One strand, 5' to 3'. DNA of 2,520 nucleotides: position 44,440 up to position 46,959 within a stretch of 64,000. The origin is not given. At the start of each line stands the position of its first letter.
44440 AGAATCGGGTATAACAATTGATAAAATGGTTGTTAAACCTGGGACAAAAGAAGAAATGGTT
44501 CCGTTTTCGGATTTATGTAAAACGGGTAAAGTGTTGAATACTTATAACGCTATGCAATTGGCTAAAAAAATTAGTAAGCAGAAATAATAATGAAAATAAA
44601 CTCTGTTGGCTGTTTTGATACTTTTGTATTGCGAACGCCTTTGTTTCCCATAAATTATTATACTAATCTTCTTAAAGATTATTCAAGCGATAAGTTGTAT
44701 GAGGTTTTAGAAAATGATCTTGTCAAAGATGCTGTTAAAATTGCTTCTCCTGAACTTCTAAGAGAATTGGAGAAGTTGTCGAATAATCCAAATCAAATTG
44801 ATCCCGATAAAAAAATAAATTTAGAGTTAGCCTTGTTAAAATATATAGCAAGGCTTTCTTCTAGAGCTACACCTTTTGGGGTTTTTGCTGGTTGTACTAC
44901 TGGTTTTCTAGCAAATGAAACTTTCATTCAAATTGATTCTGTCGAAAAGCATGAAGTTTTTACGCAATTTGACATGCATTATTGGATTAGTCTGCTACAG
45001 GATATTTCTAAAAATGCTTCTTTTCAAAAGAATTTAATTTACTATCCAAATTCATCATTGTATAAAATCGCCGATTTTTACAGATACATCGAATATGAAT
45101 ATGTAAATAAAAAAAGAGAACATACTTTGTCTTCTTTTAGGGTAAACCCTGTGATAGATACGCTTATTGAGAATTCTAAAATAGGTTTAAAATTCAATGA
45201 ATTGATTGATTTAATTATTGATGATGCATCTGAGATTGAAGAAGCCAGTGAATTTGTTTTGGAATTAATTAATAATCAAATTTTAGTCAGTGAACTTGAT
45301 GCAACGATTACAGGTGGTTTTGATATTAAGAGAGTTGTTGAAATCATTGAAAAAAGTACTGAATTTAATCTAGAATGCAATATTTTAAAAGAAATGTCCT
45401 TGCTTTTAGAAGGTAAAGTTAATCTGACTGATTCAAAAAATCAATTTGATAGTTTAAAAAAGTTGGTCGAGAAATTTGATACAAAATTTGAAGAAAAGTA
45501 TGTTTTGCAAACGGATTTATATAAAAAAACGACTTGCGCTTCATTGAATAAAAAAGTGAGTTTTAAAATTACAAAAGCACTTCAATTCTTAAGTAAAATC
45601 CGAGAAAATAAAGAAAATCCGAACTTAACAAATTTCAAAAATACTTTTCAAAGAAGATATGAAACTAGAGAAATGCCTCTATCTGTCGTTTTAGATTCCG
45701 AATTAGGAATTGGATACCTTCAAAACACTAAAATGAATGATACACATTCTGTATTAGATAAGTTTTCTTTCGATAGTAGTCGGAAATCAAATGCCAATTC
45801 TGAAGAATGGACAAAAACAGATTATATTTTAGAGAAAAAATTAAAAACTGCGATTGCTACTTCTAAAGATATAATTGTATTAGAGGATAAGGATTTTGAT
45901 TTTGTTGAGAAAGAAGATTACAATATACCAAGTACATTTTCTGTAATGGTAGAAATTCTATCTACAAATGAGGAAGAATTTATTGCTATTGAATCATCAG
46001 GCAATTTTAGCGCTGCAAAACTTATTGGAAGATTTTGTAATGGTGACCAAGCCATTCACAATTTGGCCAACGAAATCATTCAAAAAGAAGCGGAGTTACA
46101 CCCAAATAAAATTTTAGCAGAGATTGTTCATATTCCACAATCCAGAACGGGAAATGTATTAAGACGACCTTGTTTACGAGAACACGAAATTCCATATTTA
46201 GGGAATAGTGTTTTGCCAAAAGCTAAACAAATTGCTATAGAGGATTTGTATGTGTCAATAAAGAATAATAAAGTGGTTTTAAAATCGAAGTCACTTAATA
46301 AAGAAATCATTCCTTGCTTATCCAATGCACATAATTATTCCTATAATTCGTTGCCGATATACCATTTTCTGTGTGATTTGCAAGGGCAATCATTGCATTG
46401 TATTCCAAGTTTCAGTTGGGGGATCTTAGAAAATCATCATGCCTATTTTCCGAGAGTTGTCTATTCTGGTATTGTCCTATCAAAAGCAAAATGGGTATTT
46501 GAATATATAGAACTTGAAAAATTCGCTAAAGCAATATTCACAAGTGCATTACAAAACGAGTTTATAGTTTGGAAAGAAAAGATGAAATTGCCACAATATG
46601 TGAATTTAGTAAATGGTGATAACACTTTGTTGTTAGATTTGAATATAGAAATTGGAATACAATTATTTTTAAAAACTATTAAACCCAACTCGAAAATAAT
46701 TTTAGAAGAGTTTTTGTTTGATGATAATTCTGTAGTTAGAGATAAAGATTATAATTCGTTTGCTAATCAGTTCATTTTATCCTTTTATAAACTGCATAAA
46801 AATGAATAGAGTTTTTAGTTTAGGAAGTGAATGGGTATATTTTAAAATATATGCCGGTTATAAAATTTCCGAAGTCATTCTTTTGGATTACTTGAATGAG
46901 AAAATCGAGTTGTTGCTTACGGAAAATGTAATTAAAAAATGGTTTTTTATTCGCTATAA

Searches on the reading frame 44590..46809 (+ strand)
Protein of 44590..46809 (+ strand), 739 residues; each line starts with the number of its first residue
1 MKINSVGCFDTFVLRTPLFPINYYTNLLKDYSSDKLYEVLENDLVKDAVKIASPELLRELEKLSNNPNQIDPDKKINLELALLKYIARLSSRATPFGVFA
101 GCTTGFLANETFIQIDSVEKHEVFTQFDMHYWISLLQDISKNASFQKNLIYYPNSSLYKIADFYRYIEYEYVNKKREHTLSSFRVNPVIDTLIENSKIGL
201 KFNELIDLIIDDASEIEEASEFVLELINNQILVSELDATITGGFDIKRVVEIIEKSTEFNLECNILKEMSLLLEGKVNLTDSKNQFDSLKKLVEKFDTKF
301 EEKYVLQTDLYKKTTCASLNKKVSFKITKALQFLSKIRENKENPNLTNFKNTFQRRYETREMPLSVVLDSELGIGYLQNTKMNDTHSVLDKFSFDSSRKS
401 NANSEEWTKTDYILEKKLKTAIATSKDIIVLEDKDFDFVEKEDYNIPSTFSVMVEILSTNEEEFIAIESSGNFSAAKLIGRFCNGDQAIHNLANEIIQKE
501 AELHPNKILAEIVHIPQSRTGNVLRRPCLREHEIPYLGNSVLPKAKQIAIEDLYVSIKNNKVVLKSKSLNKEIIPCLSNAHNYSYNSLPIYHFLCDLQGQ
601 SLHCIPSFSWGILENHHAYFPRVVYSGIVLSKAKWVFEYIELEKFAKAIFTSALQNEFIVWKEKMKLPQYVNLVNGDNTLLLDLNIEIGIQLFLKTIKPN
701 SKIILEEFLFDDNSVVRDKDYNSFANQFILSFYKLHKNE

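Call 4: search_protein_families(library=pfam, proteins=[window:44590-46809:+], max_evalue=0.01)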
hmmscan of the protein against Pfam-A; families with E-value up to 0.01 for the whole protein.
window:44590-46809:+ (739 aa): 1 family
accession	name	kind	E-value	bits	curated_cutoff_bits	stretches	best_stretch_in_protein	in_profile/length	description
PF04738.18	Lant_dehydr_N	-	6.1e-129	431.5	28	1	42-689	2-645/649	Lantibiotic dehydratase, N terminus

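Call 6: search_protein_families(library=ncbifam, proteins=[window:44590-46809:+], max_evalue=1)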
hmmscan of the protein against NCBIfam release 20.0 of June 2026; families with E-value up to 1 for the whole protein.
window:44590-46809:+ (739 aa): 0 families

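Call 24: find_related_loci(query=window:44590-46806:+, collection=genome_contigs, flank=10000)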
Query window:44590-46806:+ (739 aa) in genome_contigs; peptide patterns used: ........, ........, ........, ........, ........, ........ (x = any residue, [..] = any of these).
89 stretches matched a pattern; 6 encode a relative of the query (tblastn E <= 1e-3); 5 distinct loci.
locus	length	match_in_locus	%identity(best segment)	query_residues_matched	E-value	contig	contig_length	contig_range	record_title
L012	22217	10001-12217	79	1-739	0e+0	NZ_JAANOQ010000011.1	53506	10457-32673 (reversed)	Flavobacterium bernardetii strain F-372 Seq11, whole genome shotgun sequence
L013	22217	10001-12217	83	1-739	0e+0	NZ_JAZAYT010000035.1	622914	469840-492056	Flavobacterium facile strain T-12 Contig35, whole genome shotgun sequence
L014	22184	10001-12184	67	1-733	0e+0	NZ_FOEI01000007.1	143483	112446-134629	Flavobacterium urocaniciphilum strain DSM 27078, whole genome shotgun sequence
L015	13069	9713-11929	67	1-739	0e+0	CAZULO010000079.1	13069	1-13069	MAG TPA_asm: uncultured Flavobacterium sp. isolate SRP150892_co2_221 genome assembly, contig: NODE_7062_length_13069_cov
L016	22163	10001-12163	47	9-734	0e+0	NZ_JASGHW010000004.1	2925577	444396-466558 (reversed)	MAG: Flavobacterium sp. isolate 5N022 JMF-2111-06-0005.ont.bin.22_3, whole genome shotgun sequence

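Call 31: search_solved_structures(query=window:44590-46806:+, max_evalue=0.001, show_alignments=1)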
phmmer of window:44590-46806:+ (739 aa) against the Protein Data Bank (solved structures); distinct sequences matched with E-value up to 0.001: 2.
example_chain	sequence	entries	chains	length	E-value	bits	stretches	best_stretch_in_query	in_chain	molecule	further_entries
9g04_A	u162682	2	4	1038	2.5e-42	148.5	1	10-724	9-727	Thiopeptide-type bacteriocin biosynthesis domain containing protein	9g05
5ehk_A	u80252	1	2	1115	1.1e-11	47.2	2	41-140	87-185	Lantibiotic dehydratase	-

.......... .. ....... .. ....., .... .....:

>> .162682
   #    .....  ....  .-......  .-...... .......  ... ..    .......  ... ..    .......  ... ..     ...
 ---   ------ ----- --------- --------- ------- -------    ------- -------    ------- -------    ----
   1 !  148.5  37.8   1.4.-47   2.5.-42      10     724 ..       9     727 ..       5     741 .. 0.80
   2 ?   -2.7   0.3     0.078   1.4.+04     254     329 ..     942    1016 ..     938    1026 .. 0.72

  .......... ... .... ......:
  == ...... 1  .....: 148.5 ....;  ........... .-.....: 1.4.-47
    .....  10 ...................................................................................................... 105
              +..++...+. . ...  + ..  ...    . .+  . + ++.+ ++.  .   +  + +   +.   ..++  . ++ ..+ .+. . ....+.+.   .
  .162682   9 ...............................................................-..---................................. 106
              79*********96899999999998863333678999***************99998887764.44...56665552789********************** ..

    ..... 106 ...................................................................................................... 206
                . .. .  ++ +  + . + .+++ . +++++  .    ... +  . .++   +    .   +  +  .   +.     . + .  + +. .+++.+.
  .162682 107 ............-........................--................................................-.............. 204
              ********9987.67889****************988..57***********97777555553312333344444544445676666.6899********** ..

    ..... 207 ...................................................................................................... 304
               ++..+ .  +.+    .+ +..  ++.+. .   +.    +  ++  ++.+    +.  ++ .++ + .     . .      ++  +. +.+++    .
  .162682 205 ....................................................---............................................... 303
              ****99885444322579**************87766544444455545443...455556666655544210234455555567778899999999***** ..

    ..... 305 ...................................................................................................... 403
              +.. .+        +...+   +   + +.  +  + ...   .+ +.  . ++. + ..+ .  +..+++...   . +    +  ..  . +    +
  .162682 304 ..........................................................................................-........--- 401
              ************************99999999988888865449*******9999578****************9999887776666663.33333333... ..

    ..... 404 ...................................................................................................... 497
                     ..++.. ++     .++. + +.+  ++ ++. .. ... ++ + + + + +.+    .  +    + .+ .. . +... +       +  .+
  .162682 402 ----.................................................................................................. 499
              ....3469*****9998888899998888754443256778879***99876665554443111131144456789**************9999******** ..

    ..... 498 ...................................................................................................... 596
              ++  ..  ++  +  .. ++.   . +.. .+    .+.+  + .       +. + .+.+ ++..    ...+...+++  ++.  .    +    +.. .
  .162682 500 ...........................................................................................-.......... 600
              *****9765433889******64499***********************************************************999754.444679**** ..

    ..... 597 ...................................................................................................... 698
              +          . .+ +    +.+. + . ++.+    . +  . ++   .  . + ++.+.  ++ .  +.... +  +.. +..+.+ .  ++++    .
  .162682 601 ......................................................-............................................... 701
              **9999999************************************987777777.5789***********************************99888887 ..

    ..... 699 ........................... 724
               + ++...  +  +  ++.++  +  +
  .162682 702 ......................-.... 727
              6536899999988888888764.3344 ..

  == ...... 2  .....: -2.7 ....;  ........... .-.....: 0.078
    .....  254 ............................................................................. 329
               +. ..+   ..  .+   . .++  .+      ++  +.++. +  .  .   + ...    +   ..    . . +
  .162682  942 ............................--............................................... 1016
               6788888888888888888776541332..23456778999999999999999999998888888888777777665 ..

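Call 35: search_protein_families(library=pfam, proteins=[L014:7810-9975:+], max_evalue=0.001)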
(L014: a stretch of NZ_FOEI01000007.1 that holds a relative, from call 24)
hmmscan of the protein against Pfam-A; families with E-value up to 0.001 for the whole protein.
L014:7810-9975:+ (721 aa): 2 families
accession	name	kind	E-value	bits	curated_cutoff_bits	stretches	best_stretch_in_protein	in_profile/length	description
PF00326.27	Peptidase_S9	-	2.2e-44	151.9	22.6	1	505-717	3-212/213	Prolyl oligopeptidase family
PF02897.21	Peptidase_S9_N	-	3.9e-26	92.2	24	1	35-436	6-405/414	Prolyl oligopeptidase, N-terminal beta-propeller domain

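Call 38: search_protein_families(library=pfam, proteins=[L012:3045-4304:-, L012:13015-14718:+, L012:14726-16885:+, L013:13765-14583:+, L016:13246-14121:+, L016:14420-15355:+, L016:15517-16617:+, L016:16595-18787:+, L016:4219-6117:+, L016:2076-4022:-], max_evalue=0.001)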
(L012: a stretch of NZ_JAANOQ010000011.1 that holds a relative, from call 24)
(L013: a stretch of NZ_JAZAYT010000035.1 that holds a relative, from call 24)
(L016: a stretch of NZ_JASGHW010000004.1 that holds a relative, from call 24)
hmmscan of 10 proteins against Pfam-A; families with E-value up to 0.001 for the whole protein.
L012:3045-4304:- (419 aa): 2 families
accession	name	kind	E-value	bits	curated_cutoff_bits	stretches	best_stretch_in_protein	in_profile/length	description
PF13975.11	gag-asp_proteas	-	8.1e-09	36.4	28.2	0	88-141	3-55/92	gag-polyprotein putative aspartyl protease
PF13650.11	Asp_protease_2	-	3.1e-08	34.6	24.3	0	88-187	3-90/90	Aspartyl protease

L012:13015-14718:+ (567 aa): 1 family
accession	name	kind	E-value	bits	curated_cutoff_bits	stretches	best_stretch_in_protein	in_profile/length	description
PF00082.27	Peptidase_S8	-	1.4e-43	149.7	21.8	1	92-523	4-272/288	Subtilase family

L012:14726-16885:+ (719 aa): 2 families
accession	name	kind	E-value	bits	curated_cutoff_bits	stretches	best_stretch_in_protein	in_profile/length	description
PF00326.27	Peptidase_S9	-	1.3e-39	136.4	22.6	1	505-711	9-211/213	Prolyl oligopeptidase family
PF02897.21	Peptidase_S9_N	-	2e-19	70.1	24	1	26-253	7-232/414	Prolyl oligopeptidase, N-terminal beta-propeller domain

L013:13765-14583:+ (272 aa): 0 families

L016:13246-14121:+ (291 aa): 0 families

L016:14420-15355:+ (311 aa): 1 family
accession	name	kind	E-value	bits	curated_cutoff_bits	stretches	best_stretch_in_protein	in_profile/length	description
PF08443.16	RimK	-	0.00062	19.9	21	0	253-307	135-188/188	RimK-like ATP-grasp domain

L016:15517-16617:+ (366 aa): 1 family
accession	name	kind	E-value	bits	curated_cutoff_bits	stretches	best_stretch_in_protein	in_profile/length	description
PF13186.11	SPASM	-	1.7e-05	25.4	21.5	1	245-301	5-67/67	Iron-sulfur cluster-binding domain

L016:16595-18787:+ (730 aa): 7 families
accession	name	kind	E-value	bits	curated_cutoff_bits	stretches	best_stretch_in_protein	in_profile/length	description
PF03412.21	Peptidase_C39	-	1.6e-35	122.2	22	1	5-123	3-123/133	Peptidase C39 family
PF00664.28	ABC_membrane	-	8.8e-33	114.6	28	1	176-442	4-273/274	ABC transporter transmembrane region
PF00005.33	ABC_tran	-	3.7e-29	102.5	25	1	506-655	1-137/137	ABC transporter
PF02463.25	SMC_N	-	2.3e-07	30.9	40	1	515-698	23-212/220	RecF/RecN/SMC N terminal domain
PF13401.12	AAA_22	-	4.3e-05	24.3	27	0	516-674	5-109/130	AAA domain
PF13529.12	Peptidase_C39_2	-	6.7e-05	23.9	24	0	4-49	3-51/143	Peptidase_C39 like family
PF09818.15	ABC_ATPase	-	0.00036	20.1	23.2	0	603-691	135-221/283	P-loop domain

L016:4219-6117:+ (632 aa): 2 families
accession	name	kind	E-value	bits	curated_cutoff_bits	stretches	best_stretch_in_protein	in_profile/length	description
PF13585.12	CHU_C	-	4.8e-24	84.7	27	1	540-630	3-86/86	CHU_C Type IX secretion signal domain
PF11824.13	DUF3344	-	2.2e-07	31.2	27.2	1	94-307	45-263/275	Protein of unknown function (DUF3344)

L016:2076-4022:- (648 aa): 15 families
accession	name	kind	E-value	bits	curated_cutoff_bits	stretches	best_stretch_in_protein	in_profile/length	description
PF13424.12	TPR_12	-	3.2e-27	95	30.1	3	138-202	8-72/77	Tetratricopeptide repeat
PF00515.34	TPR_1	-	5.3e-19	67.6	27.8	3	299-327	2-30/34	Tetratricopeptide repeat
PF06580.19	His_kinase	-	3e-18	66.3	25.2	1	449-526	4-81/81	Histidine kinase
PF07719.23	TPR_2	-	8.1e-17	60.3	27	0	300-328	3-31/34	Tetratricopeptide repeat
PF17874.7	TPR_MalT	-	8.1e-16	58.6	45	1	220-364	39-187/336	MalT-like TPR region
PF13181.12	TPR_8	-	1e-12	47.5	25.7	0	301-328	4-31/34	Tetratricopeptide repeat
PF13374.12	TPR_10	-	4.2e-12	46.1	27.5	0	300-329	4-33/42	Tetratricopeptide repeat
PF12862.13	ANAPC5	-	2.9e-06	27.7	23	1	232-298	9-75/91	Anaphase-promoting complex subunit 5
PF13176.12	TPR_7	-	5.5e-06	26.5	27.9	0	300-319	1-20/36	Tetratricopeptide repeat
PF13414.12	TPR_11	-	8e-05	22.7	26.8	0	305-328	1-24/42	TPR repeat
PF02518.31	HATPase_c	-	0.00012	22.9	26.4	1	550-645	12-108/111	Histidine kinase-, DNA gyrase B-, and HSP90-like ATPase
PF09976.15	TPR_21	-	0.0003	21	25.5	1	248-364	63-179/193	Tetratricopeptide repeat-like domain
PF14559.12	TPR_19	-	0.00056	20.6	25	0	309-364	2-51/68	Tetratricopeptide repeat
PF13428.12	TPR_14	-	0.00058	20.7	23.5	0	141-161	9-29/44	Tetratricopeptide repeat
PF13431.12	TPR_17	-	0.00095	19.7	24.4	0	298-318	13-33/34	Tetratricopeptide repeat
